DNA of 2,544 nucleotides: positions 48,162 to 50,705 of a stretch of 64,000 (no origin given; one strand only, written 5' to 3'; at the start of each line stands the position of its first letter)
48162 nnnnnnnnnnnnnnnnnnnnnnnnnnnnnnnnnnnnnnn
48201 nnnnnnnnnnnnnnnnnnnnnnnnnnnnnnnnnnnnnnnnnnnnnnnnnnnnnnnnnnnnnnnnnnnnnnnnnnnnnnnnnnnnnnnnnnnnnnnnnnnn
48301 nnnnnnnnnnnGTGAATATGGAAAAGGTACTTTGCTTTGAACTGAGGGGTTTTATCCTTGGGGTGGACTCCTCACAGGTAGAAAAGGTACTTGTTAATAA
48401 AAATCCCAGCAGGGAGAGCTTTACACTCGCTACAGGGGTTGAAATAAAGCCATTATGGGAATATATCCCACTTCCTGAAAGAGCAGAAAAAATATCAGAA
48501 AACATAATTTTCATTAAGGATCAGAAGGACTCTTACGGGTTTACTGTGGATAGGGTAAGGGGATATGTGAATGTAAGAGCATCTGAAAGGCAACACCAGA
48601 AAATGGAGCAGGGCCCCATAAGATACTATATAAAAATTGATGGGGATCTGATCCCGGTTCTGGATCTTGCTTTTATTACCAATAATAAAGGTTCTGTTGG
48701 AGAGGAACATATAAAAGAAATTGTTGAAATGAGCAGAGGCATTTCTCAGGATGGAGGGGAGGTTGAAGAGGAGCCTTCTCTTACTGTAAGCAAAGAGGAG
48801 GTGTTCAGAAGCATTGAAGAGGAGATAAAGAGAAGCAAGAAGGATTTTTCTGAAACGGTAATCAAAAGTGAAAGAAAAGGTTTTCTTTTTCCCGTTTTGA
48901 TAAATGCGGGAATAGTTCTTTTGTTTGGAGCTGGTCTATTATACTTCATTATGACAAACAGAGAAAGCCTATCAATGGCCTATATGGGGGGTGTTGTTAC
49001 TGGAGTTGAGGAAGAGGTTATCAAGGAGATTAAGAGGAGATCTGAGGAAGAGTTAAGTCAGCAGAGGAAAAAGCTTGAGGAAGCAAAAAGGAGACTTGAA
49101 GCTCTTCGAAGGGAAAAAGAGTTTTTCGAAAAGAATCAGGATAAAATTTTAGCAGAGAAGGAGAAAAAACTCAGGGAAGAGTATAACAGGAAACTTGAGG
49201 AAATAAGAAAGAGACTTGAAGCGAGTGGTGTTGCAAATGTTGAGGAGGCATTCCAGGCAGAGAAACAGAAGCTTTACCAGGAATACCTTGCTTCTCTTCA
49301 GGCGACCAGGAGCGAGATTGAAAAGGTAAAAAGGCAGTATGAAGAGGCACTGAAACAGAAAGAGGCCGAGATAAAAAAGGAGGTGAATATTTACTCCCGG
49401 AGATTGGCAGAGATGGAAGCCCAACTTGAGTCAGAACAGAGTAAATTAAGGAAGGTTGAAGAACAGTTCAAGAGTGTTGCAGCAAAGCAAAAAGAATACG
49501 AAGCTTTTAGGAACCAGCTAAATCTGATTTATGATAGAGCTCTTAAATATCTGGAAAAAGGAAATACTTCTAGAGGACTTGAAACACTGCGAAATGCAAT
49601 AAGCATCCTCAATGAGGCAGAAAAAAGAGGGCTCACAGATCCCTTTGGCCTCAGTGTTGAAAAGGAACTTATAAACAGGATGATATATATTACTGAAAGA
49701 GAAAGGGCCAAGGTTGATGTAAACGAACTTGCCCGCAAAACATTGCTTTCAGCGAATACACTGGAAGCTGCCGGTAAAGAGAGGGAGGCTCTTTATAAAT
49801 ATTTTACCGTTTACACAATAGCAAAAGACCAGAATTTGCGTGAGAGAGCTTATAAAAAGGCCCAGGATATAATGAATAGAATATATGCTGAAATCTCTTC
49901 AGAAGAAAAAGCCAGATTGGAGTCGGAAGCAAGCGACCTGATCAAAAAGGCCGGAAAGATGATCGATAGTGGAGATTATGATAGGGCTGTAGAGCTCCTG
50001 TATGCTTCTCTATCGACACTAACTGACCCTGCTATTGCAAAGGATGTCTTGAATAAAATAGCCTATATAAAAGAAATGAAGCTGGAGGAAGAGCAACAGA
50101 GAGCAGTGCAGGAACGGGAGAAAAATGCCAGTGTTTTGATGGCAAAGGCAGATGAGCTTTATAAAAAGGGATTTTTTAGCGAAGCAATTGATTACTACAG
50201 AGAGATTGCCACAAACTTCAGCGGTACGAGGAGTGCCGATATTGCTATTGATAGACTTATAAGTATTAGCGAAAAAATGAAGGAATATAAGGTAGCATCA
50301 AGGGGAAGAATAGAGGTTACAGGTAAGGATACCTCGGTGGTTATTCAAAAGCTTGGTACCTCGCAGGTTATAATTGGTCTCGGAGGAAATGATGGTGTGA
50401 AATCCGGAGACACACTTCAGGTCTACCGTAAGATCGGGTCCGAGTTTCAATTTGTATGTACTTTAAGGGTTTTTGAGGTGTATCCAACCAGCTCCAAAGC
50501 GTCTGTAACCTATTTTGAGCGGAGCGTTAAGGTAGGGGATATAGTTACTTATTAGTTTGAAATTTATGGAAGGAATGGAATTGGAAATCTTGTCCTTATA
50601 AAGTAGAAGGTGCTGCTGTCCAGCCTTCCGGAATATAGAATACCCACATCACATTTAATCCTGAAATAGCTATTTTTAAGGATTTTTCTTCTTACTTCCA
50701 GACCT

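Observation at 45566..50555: Tightly coupled four-gene envelope module: DUF192 lipoprotein, FxNxTG/beta-barrel-like OM protein, PEGA-TPR protein, CheW-like TM coiled-coil protein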

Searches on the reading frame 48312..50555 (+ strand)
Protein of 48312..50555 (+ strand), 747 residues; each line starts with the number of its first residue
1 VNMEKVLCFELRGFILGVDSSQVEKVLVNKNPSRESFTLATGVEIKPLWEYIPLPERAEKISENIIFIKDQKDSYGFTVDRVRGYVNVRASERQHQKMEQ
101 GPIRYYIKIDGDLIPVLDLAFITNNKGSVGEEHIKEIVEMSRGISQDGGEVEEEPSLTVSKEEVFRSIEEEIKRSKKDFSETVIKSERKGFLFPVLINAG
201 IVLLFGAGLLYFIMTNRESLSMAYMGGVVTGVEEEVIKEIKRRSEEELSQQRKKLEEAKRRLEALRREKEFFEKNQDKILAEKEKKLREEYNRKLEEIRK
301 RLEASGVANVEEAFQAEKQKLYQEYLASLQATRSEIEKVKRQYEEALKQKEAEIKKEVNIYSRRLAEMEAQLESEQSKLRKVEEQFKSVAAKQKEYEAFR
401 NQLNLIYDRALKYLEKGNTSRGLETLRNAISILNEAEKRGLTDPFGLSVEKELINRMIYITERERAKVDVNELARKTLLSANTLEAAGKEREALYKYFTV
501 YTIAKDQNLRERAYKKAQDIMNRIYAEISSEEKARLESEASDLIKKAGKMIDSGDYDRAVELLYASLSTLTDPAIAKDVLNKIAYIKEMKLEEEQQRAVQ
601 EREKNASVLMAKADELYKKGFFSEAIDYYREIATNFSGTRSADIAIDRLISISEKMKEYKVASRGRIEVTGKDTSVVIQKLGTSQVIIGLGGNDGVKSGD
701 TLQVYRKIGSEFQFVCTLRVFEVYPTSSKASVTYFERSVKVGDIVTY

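Call 3: search_protein_families(library=pfam, proteins=[window:48312-50555:+], max_evalue=0.1)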
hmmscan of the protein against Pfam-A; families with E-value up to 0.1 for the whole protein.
window:48312-50555:+ (747 aa): 3 families
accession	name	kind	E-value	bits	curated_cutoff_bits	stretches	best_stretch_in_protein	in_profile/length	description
PF16538.11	FlgT_C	-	0.00023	22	27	1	685-707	3-25/77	Flagellar assembly protein T, C-terminal domain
PF01584.24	CheW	-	0.00029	20.9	23.5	1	48-122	54-133/138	CheW-like domain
PF10938.13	YfdX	-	0.044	14.2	26.6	1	507-571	80-144/149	YfdX protein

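Call 4: search_protein_families(library=ncbifam, proteins=[window:48312-50555:+], max_evalue=0.1)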
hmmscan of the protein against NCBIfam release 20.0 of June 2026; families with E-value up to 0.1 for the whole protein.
window:48312-50555:+ (747 aa): 2 families
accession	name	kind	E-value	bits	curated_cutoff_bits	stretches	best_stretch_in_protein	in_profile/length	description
TIGR02794.1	tolA_full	equivalog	0.00025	20.4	59.45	1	244-401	75-241/362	cell envelope integrity protein TolA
NF001246.0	PRK00218.1-2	equivalog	0.072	12.8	181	0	245-308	94-153/207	high frequency lysogenization protein HflD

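Call 7: find_homologous_proteins(query=window:48312-50555:+)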
Query window:48312-50555:+ (747 aa): 33 proteins with E <= 0.001 among 8000 candidates.
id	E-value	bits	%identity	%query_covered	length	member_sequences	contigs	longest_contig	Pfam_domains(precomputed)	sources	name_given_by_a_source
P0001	0.0e+0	1565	100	100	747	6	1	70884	-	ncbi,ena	-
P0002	3.5e-191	655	43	100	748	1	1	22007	-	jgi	jgi:hypothetical protein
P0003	1.0e-188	647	43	100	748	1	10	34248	-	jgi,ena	jgi:hypothetical protein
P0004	2.7e-187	642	44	99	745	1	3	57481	PF16538.12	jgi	-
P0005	1.2e-184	634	42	100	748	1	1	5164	-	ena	-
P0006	1.6e-184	633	42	100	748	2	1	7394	-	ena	-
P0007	2.1e-182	626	42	100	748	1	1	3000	-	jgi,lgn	jgi:hypothetical protein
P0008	2.4e-182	626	43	100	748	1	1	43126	-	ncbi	-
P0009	4.3e-182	625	42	100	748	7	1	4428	-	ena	-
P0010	1.5e-180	620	41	100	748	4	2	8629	-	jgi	jgi:hypothetical protein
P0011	9.2e-180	617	41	100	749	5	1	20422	-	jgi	jgi:hypothetical protein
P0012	1.5e-179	617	42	99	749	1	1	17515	-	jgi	-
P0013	2.7e-177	609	41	99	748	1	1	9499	-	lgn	-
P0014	1.0e-175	604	39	100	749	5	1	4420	-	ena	-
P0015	3.9e-173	596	39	100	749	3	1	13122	-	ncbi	-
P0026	2.6e-163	563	41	100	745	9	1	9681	PF01584.25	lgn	-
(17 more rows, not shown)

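Call 10: find_related_loci(query=A1, collection=genome_contigs, flank=8000)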
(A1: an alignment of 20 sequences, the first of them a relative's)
Query A1 (747 aa) in genome_contigs; peptide patterns used: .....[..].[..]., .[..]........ (x = any residue, [..] = any of these).
49 stretches matched a pattern; 18 encode a relative of the query (tblastn E <= 1e-3); 18 distinct loci.
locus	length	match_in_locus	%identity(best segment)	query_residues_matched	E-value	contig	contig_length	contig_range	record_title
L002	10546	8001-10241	42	4-747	0e+0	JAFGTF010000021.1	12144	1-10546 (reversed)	MAG: Spirochaetes bacterium isolate Zod_Metabat.958 k87_2369670, whole genome shotgun sequence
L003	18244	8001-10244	43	1-747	0e+0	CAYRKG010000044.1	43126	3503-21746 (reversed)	MAG TPA_asm: uncultured Spirochaetota bacterium isolate SRP323688_co1_269 genome assembly, contig: NODE_1626_length_4312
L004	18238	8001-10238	41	4-747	0e+0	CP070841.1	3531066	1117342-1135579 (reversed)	MAG: Spirochaetota bacterium isolate bin100 chromosome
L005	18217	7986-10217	42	3-746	0e+0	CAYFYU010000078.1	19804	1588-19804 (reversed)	MAG TPA_asm: uncultured Spirochaetota bacterium isolate ERP108616_co2_14 genome assembly, contig: NODE_4095_length_19804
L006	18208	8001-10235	40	4-746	0e+0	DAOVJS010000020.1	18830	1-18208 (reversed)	MAG TPA_asm: Spirochaetota bacterium isolate CSMAG_1399 CSMAG_1399_k141_649040_length_18830_cov_20.0000, whole genome sh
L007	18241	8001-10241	39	4-747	4e-177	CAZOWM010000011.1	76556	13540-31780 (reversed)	MAG TPA_asm: uncultured Spirochaetota bacterium isolate binchicken_co89_665 genome assembly, contig: NODE_345_length_765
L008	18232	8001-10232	40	4-746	3e-173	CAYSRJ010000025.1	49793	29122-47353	MAG TPA_asm: uncultured Spirochaetota bacterium isolate binchicken_co94_333 genome assembly, contig: NODE_830_length_497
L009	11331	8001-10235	40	4-747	5e-173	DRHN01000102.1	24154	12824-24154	MAG TPA_asm: Spirochaetes bacterium isolate HyVt-370 HyVt-370_k145_219307, whole genome shotgun sequence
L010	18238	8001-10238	41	1-746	4e-172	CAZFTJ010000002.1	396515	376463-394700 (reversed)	MAG TPA_asm: uncultured Spirochaetota bacterium isolate binchicken_co178_263 genome assembly, contig: NODE_27_length_396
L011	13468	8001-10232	39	4-746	5e-172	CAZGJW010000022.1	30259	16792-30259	MAG TPA_asm: uncultured Spirochaetota bacterium isolate binchicken_co89_639 genome assembly, contig: NODE_2253_length_30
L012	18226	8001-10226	40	4-746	6e-171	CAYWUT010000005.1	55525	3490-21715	MAG TPA_asm: uncultured Spirochaetota bacterium isolate binchicken_co334_240 genome assembly, contig: NODE_824_length_55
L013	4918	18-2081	40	62-747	5e-174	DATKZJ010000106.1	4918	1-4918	MAG TPA_asm: Spirochaetota bacterium isolate SMAG_U14242 k141_1776386, whole genome shotgun sequence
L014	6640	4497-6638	41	4-715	2e-170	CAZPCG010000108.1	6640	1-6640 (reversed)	MAG TPA_asm: uncultured Spirochaetota bacterium isolate binchicken_co395_73 genome assembly, contig: NODE_5562_length_66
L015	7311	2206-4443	39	4-747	3e-168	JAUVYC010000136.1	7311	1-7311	MAG: Spirochaetota bacterium isolate CSMAG_1232 CSMAG_1232_k141_701265_length_7311_cov_8.0000, whole genome shotgun sequ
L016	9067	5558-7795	39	4-746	4e-167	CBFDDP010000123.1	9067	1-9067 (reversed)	MAG TPA_asm: uncultured bacterium isolate SRR26215674_binner13_Refined_32 genome assembly, contig: ERZ25073485.6767, who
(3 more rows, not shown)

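Call 12: search_protein_families(library=pfam, alignment_id=A1, max_evalue=0.01)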
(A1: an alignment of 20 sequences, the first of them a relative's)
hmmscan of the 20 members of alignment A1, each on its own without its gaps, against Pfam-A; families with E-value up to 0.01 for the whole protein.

A. member 1, P0001 (747 aa): 2 families
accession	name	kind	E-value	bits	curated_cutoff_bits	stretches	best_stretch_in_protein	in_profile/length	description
PF16538.11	FlgT_C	-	0.00023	22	27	1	685-707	3-25/77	Flagellar assembly protein T, C-terminal domain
PF01584.24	CheW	-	0.00029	20.9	23.5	1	48-122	54-133/138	CheW-like domain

B. families by the number of members that match (of 20 scanned): 17 families
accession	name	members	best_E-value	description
PF01584.24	CheW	12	8.7e-06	CheW-like domain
PF16538.11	FlgT_C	7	1.5e-05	Flagellar assembly protein T, C-terminal domain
PF07719.23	TPR_2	6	1.4e-07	Tetratricopeptide repeat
PF13174.12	TPR_6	3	1.1e-05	Tetratricopeptide repeat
PF00515.34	TPR_1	3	0.00018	Tetratricopeptide repeat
PF13525.12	YfiO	3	0.0011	Outer membrane lipoprotein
PF13428.12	TPR_14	2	0.00017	Tetratricopeptide repeat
PF24575.1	TPR_Slam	2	0.0002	Surface lipoprotein assembly modifier, N-terminal TPR repeats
PF13432.12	TPR_16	2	0.00048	Tetratricopeptide repeat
PF13512.12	TPR_18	2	0.0043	Tetratricopeptide repeat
PF13176.12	TPR_7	2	0.0059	Tetratricopeptide repeat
PF13424.12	TPR_12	2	0.0078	Tetratricopeptide repeat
PF07902.16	Gp58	1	0.00042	gp58-like protein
PF12862.13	ANAPC5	1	0.00081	Anaphase-promoting complex subunit 5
PF12895.13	ANAPC3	1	0.00096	Anaphase-promoting complex, cyclosome, subunit 3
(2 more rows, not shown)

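Call 13: search_solved_structures(query=A1, max_evalue=1, show_alignments=3)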
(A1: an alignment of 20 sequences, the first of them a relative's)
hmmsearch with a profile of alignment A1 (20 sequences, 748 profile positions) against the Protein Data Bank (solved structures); distinct sequences matched with E-value up to 1: 48.
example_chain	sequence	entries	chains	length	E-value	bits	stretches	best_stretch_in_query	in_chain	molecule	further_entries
5cwj_A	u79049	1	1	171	0.00084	20.6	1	530-670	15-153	Designed helical repeat protein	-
6w2r_A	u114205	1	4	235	0.002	19.4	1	533-664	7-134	Junction 19 DHR54-DHR79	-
7bev_A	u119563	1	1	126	0.0055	18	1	484-585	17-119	Sperm-associated antigen 1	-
29hh_G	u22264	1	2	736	0.007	17.6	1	236-283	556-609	Transcription regulator protein BACH1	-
5waq_A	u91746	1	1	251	0.025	15.8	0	610-650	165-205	Outer membrane protein assembly factor BamD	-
3ja6_A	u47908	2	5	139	0.025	15.8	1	5-122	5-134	Chemotaxis protein CheW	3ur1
1k0s_A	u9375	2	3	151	0.03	15.5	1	5-123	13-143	CHEMOTAXIS PROTEIN CHEW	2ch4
9cn0_D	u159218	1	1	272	0.032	15.4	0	610-650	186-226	Outer membrane protein assembly factor BamD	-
4jpb_W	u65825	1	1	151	0.038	15.2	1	5-122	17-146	Chemotaxis protein CheW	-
9cmw_D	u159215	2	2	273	0.042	15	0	610-650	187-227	Outer membrane protein assembly factor BamD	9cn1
2wqh_A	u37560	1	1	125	0.066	14.4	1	542-647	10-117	CTPR3Y3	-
8re5_A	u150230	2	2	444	0.067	14.4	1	590-642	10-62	Aspartyl/asparaginyl beta-hydroxylase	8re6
8re8_A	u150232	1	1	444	0.067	14.4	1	590-642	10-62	Aspartyl/asparaginyl beta-hydroxylase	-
8re9_A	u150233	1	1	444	0.067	14.4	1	590-642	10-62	Aspartyl/asparaginyl beta-hydroxylase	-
8re7_A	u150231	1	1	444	0.067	14.4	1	590-642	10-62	Aspartyl/asparaginyl beta-hydroxylase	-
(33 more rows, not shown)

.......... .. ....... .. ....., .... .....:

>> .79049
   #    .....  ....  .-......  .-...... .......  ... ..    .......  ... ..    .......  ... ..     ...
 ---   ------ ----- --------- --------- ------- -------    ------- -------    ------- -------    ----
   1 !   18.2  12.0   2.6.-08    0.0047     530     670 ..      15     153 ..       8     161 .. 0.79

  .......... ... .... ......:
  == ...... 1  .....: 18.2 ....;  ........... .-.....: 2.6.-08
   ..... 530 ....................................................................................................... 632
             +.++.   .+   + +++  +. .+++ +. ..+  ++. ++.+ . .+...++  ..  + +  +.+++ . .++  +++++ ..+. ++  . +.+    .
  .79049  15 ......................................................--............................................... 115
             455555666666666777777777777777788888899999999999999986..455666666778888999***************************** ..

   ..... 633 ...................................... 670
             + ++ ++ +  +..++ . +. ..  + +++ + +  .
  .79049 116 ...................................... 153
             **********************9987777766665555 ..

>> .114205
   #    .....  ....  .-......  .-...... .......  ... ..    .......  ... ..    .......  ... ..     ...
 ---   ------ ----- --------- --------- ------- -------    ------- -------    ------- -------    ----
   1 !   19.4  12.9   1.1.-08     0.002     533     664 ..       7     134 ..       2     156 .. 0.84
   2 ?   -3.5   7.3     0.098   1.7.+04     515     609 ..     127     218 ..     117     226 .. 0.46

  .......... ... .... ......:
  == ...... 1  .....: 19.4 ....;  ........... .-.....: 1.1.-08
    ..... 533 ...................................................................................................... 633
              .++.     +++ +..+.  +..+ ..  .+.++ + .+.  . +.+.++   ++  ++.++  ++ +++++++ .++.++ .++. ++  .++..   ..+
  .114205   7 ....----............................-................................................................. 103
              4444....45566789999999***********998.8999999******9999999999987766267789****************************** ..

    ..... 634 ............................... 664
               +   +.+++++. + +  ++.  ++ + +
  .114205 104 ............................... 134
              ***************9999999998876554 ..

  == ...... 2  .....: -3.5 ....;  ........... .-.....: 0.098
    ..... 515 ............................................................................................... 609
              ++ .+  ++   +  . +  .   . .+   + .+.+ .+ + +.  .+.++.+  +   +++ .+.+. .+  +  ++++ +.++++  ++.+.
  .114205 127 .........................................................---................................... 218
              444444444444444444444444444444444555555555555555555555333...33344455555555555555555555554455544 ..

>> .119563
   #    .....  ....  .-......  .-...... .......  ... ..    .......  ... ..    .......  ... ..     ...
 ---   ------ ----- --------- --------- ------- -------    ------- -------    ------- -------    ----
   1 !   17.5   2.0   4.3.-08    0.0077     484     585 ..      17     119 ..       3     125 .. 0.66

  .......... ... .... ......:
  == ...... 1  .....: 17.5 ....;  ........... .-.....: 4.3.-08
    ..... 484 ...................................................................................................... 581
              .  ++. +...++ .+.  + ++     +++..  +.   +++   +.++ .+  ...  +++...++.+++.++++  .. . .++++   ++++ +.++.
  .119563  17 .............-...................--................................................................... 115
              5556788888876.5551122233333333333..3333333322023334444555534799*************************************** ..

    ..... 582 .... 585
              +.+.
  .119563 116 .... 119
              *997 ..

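Call 52: search_protein_representatives(alignment_id=A1)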
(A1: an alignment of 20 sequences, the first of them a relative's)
Query: 20 sequences, 748 profile positions. Proteins with E-value up to 0.001 (for the whole library): 1034; up to 1e-10: 271; up to 1e-30: 17. The best 150 are listed.
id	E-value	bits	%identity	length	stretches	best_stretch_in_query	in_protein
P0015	0.0e+00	1140.2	-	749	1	1-748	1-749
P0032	0.0e+00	1048.7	-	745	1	2-748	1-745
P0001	0.0e+00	1015.7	-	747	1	2-748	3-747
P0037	4.0e-291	983.9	-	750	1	1-747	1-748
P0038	1.6e-203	694.3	-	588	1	152-748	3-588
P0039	2.1e-63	231.0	-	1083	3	146-656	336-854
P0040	7.9e-61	222.5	-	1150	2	187-661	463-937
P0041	4.3e-57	210.1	-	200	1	593-748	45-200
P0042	3.1e-56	207.3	-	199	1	551-747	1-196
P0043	3.8e-56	207.0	-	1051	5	154-655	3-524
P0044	2.1e-55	204.5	-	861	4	145-605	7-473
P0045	2.7e-50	187.6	-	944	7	535-747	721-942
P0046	4.5e-40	153.8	-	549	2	533-746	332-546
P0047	2.8e-39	151.2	-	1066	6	539-745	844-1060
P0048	4.6e-38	147.2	-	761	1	131-747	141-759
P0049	1.1e-36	142.6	-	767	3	155-593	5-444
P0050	4.9e-36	140.5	-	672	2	153-656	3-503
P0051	5.1e-29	117.3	-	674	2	536-746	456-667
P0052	7.5e-29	116.8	-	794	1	128-747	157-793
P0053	9.3e-28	113.1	-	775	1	153-647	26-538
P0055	1.5e-25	105.8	-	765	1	106-746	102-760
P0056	1.8e-25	105.6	-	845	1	154-651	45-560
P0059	2.7e-23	98.4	-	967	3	152-652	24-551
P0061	1.1e-22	96.3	-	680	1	146-656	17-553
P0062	2.0e-22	95.5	-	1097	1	139-665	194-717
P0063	3.1e-22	94.9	-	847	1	135-654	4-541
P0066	1.5e-21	92.6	-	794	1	151-652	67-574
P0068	2.3e-21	92.0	-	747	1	151-651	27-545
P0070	3.0e-21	91.6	-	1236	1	143-663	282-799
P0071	5.6e-21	90.7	-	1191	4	143-656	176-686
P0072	7.1e-21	90.4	-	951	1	151-658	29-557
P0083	5.0e-19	84.3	-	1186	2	144-653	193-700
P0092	5.2e-18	80.9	-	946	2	151-651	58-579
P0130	2.0e-15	72.3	-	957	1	154-670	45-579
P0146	1.4e-14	69.6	-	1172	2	143-655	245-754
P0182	1.7e-13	66.0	-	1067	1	142-663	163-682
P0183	1.7e-13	66.0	-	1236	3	145-664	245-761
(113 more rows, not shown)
